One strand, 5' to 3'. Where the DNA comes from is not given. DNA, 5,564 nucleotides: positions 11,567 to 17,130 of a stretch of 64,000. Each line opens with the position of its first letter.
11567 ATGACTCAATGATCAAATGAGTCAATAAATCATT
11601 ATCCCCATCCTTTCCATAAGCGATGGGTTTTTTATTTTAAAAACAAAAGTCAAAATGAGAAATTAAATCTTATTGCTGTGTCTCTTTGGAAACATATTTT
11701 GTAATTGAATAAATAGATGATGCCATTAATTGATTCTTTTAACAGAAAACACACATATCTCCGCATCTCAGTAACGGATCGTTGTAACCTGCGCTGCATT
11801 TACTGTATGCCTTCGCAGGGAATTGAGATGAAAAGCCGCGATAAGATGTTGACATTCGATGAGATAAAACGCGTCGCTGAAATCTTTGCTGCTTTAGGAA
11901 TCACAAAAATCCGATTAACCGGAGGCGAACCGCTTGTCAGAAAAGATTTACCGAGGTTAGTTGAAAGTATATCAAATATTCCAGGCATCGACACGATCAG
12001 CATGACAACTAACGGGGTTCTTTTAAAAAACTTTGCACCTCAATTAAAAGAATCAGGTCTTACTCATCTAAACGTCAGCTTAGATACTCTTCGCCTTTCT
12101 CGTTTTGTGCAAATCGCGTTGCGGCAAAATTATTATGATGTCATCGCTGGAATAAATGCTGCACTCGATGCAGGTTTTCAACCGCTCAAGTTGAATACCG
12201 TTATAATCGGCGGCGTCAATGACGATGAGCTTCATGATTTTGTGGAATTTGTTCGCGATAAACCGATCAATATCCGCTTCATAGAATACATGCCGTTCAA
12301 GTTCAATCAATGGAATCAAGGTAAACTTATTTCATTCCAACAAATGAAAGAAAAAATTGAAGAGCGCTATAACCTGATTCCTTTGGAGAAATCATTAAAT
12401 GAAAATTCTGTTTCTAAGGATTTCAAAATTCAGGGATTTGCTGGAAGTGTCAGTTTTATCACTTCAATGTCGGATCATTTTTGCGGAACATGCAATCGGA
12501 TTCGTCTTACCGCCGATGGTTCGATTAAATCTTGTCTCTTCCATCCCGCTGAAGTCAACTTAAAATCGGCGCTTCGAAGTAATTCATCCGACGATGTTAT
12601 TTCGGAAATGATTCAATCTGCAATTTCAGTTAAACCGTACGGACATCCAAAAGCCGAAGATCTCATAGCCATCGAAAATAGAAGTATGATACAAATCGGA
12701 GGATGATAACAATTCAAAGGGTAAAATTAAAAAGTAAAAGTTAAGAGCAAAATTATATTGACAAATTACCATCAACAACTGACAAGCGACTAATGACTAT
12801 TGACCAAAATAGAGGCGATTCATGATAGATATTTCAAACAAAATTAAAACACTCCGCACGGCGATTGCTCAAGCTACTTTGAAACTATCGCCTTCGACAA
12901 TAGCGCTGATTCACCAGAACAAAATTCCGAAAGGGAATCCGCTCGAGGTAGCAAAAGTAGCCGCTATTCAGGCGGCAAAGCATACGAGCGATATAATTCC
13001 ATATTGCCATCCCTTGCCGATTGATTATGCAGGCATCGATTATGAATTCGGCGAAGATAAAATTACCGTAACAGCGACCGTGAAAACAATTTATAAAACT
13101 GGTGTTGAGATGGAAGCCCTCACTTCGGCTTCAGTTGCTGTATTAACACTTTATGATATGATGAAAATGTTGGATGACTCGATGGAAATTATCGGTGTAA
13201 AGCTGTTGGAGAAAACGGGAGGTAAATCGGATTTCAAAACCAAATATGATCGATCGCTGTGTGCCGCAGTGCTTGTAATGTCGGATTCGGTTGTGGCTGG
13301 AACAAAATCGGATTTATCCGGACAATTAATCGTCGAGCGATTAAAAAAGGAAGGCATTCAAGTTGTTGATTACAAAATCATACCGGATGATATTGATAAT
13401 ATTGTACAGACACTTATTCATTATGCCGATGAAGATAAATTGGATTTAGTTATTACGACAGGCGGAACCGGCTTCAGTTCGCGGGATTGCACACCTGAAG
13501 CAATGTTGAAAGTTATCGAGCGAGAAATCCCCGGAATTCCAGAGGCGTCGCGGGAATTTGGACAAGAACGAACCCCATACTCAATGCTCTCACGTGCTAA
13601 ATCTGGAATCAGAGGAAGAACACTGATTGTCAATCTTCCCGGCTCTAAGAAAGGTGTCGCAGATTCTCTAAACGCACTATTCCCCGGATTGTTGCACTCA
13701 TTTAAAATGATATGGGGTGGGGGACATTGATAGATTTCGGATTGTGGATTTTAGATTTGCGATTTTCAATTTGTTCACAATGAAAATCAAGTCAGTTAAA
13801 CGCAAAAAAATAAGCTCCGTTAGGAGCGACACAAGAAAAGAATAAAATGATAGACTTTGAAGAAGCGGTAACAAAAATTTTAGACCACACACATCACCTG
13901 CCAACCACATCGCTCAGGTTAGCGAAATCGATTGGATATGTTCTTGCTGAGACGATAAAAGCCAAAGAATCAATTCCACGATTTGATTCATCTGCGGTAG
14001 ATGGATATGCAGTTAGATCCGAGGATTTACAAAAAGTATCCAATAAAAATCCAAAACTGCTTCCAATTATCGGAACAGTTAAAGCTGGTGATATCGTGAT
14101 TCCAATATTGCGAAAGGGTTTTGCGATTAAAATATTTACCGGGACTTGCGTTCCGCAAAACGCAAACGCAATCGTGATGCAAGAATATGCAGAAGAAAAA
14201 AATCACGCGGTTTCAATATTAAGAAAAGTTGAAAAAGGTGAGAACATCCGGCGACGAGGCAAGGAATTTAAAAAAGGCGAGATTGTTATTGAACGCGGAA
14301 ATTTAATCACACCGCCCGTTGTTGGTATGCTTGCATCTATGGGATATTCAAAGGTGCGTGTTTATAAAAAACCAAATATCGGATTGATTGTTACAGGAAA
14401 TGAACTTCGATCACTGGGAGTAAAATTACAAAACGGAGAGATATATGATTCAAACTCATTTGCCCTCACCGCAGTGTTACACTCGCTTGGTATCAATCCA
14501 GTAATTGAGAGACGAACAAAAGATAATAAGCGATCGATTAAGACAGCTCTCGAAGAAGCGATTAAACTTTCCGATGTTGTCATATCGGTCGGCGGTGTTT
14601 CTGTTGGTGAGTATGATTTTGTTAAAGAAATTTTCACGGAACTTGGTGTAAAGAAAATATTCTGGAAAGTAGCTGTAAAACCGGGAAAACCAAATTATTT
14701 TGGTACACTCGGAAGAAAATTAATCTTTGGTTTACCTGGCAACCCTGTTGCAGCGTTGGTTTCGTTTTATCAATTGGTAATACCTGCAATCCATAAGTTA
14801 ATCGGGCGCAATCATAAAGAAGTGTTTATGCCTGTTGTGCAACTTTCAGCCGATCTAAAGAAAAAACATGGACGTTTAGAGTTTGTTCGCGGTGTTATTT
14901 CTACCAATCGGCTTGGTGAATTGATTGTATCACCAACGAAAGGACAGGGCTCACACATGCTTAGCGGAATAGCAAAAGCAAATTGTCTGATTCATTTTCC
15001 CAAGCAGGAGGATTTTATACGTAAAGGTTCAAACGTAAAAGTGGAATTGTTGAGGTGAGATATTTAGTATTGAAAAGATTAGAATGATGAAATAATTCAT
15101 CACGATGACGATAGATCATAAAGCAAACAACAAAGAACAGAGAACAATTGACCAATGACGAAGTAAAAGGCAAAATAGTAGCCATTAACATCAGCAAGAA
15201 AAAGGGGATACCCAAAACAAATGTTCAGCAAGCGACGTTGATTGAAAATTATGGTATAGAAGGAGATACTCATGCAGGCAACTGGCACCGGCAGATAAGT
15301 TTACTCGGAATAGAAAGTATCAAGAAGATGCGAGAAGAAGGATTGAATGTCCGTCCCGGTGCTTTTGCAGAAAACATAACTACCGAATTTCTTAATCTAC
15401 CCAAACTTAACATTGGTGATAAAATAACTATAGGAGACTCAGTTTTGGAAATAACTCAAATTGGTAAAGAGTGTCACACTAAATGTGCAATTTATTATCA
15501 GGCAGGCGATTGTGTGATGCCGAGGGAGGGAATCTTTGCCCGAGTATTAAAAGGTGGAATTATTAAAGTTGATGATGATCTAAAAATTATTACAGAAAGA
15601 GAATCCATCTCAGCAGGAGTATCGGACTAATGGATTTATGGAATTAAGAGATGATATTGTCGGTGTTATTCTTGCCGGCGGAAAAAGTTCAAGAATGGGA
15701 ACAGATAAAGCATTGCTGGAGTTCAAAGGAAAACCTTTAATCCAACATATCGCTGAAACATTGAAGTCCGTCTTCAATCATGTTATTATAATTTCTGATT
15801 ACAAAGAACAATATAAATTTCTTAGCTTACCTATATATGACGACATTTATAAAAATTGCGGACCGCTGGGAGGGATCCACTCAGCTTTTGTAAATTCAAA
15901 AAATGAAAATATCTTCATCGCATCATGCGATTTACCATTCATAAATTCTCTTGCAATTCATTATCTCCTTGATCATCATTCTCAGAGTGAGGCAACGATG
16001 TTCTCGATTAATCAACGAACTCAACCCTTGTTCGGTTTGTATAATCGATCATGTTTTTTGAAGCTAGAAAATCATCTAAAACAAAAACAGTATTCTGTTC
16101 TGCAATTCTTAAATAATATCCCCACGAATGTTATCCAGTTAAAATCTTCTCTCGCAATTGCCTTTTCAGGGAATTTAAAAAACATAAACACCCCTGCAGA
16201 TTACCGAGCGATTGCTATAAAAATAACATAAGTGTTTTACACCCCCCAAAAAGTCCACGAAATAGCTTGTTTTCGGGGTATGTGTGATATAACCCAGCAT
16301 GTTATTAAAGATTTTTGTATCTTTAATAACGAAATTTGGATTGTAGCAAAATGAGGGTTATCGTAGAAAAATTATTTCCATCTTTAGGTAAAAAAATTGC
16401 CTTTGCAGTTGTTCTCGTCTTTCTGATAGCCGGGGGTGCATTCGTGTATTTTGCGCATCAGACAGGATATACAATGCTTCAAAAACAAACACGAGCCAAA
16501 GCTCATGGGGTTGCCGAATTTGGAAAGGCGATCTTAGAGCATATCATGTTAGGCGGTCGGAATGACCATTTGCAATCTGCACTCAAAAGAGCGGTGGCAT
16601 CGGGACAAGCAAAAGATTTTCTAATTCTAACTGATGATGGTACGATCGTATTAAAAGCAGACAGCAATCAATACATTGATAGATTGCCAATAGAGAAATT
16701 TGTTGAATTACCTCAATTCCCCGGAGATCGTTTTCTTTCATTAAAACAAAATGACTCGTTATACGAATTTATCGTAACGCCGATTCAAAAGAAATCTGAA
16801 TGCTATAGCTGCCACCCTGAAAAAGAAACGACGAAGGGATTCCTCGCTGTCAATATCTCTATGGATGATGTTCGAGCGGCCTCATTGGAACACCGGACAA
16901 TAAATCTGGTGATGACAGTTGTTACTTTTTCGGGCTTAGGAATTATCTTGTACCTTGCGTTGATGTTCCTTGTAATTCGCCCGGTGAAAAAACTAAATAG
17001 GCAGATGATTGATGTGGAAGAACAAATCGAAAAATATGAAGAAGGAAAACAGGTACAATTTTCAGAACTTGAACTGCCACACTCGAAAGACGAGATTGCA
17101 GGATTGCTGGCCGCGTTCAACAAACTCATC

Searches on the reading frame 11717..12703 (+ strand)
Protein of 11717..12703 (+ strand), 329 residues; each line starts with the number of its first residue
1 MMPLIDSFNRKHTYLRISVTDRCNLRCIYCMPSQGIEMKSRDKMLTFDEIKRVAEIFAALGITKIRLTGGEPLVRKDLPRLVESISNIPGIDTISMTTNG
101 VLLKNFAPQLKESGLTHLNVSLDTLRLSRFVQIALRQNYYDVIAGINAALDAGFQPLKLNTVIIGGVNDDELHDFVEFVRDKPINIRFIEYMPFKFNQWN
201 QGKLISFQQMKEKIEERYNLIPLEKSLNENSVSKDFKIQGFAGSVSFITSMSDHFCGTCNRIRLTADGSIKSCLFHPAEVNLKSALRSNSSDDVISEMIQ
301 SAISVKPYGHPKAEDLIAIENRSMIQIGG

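Call 7: search_protein_families(library=pfam, proteins=[window:11717-12703:+], max_evalue=0.001)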
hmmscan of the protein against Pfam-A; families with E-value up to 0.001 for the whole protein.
window:11717-12703:+ (329 aa): 3 families
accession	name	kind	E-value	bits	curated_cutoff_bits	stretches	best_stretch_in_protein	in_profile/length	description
PF06463.18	Mob_synth_C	-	6.6e-37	126.8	37.4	1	184-310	1-126/128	Molybdenum Cofactor Synthesis C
PF04055.27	Radical_SAM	-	3.8e-33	115.4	29.5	1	17-179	1-166/166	Radical SAM superfamily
PF13353.11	Fer4_12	-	6.9e-07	30.1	22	1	22-123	14-114/137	4Fe-4S single cluster domain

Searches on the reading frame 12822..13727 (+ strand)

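Call 7: search_protein_families(library=pfam, proteins=[window:12822-13727:+], max_evalue=0.001)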
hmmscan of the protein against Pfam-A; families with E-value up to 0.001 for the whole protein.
window:12822-13727:+ (302 aa): 2 families
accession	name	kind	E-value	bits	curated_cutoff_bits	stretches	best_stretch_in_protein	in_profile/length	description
PF01967.27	MoaC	-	2.5e-49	167.2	27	1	1-134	1-136/136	MoaC family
PF00994.29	MoCF_biosynth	-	4.3e-31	108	26.6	1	149-290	1-142/144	Probable molybdopterin binding domain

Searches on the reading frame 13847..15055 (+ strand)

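Call 7: search_protein_families(library=pfam, proteins=[window:13847-15055:+], max_evalue=0.001)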
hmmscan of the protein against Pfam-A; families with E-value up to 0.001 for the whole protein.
window:13847-15055:+ (403 aa): 3 families
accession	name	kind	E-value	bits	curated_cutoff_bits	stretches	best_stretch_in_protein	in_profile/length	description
PF03453.22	MoeA_N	-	2.5e-43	147.9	30.8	1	2-166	1-160/160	MoeA N-terminal region (domain I and II)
PF00994.29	MoCF_biosynth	-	1.3e-30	106.4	26.6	1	180-316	2-143/144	Probable molybdopterin binding domain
PF03454.20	MoeA_C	-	2.8e-17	63.1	22.1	1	331-402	2-72/72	MoeA C-terminal region (domain IV)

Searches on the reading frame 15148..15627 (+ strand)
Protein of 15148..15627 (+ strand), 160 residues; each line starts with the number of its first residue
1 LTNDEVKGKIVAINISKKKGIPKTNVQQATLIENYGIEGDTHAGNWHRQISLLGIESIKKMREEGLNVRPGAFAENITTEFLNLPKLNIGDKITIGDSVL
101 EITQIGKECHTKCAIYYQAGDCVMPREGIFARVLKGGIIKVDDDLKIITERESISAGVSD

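Call 8: search_protein_families(library=pfam, proteins=[window:15148-15627:+], max_evalue=0.001)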
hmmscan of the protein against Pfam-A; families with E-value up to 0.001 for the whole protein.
window:15148-15627:+ (160 aa): 1 family
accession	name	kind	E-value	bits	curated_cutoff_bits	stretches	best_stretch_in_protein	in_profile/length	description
PF03473.23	MOSC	-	1.4e-11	44.9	22.7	1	41-145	3-119/120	MOSC domain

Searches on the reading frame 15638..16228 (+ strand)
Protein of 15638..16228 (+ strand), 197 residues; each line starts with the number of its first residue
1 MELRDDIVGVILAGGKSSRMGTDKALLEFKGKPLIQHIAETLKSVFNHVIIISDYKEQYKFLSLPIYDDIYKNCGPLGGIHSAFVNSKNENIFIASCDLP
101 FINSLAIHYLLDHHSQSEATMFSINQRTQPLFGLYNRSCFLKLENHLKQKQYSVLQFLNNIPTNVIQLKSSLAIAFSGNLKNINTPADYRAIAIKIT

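Call 8: search_protein_families(library=pfam, proteins=[window:15638-16228:+], max_evalue=0.001)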
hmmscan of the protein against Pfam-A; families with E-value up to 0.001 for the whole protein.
window:15638-16228:+ (197 aa): 2 families
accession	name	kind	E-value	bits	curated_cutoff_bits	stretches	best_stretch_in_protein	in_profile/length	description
PF12804.13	NTP_transf_3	-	1.8e-37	129.4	27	1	9-156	1-155/160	MobA-like NTP transferase domain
PF02348.25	CTP_transf_3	-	1.1e-06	29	22.6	1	9-57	2-51/217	Cytidylyltransferase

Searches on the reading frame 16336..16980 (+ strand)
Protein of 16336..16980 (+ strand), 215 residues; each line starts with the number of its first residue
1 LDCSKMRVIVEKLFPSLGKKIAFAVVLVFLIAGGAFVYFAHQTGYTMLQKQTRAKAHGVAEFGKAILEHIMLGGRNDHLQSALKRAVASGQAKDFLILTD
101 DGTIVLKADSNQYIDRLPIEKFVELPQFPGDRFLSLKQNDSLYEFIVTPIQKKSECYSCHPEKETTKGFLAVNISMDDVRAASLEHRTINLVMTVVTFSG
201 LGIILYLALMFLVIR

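Call 95: search_protein_families(library=pfam, proteins=[window:16336-16980:+], max_evalue=1)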
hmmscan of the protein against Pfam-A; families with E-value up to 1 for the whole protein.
window:16336-16980:+ (215 aa): 3 families
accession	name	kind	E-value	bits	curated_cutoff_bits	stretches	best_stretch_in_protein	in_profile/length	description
PF17447.7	YkpC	-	0.091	13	27.7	1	17-41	4-28/42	Uncharacterized YkpC-like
PF07223.17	DUF1421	-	0.18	12.1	22.8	0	73-98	12-37/45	UBA-like domain (DUF1421)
PF21563.3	Mcp40H-20_sensor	-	0.19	12.5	27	0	146-177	81-112/112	Methyl-accepting chemotaxis sensory transducer, class 40H, sensor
